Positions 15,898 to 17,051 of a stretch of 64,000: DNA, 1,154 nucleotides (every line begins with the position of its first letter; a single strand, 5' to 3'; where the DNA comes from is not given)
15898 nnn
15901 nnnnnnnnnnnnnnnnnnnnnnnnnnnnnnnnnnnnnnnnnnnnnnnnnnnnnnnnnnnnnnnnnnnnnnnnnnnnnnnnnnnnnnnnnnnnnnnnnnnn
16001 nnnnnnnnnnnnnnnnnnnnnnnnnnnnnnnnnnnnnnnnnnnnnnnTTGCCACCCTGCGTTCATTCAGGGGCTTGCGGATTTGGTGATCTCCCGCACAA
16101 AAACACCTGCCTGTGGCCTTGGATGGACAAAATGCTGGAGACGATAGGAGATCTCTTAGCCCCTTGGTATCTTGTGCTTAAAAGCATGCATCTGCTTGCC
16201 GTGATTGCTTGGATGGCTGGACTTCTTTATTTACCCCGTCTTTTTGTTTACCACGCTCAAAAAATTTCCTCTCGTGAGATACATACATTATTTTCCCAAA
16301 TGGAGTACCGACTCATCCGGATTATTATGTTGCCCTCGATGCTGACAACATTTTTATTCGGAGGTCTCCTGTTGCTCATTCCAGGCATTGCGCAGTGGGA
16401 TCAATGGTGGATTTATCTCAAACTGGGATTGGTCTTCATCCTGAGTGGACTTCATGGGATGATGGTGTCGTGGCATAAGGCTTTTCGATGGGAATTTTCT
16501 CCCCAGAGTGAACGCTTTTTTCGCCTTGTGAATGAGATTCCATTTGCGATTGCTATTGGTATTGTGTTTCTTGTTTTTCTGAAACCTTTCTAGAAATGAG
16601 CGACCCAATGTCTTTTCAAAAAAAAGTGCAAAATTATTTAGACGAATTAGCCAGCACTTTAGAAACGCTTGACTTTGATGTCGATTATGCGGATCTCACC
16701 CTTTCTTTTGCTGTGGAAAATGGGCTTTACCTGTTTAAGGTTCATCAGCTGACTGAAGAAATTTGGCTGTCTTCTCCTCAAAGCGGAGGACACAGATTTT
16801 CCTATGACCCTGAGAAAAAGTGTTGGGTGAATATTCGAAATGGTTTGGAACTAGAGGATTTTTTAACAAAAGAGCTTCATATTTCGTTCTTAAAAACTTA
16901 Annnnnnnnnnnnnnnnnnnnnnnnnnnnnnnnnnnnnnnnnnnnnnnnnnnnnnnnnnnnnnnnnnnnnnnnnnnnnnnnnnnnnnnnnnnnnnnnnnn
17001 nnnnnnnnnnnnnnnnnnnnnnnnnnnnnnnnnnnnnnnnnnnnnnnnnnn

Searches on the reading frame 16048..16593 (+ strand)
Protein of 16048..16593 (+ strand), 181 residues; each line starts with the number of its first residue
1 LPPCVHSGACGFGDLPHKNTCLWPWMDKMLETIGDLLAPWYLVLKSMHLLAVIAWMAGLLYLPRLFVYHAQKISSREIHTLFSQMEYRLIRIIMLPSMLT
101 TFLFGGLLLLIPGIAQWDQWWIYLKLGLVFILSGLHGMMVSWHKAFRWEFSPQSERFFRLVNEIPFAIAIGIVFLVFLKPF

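Call 5: search_protein_families(library=pfam, proteins=[window:16048-16593:+])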
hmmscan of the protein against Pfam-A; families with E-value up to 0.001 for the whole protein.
window:16048-16593:+ (181 aa): 1 family
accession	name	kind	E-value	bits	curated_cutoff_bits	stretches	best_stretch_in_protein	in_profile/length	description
PF03653.18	UPF0093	-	2.6e-46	158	34.2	1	40-181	4-146/146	Uncharacterised protein family (UPF0093)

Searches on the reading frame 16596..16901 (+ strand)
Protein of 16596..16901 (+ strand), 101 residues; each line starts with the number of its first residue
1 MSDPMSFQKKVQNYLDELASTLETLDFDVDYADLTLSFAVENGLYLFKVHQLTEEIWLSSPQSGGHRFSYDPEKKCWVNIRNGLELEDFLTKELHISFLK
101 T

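Call 5: search_protein_families(library=pfam, proteins=[window:16596-16901:+])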
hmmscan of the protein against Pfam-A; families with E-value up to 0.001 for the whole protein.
window:16596-16901:+ (101 aa): 1 family
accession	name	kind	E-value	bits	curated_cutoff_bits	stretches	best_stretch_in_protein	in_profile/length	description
PF01491.21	Frataxin_Cyay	-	9.7e-17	61.5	21.3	1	6-95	5-100/107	Frataxin-like domain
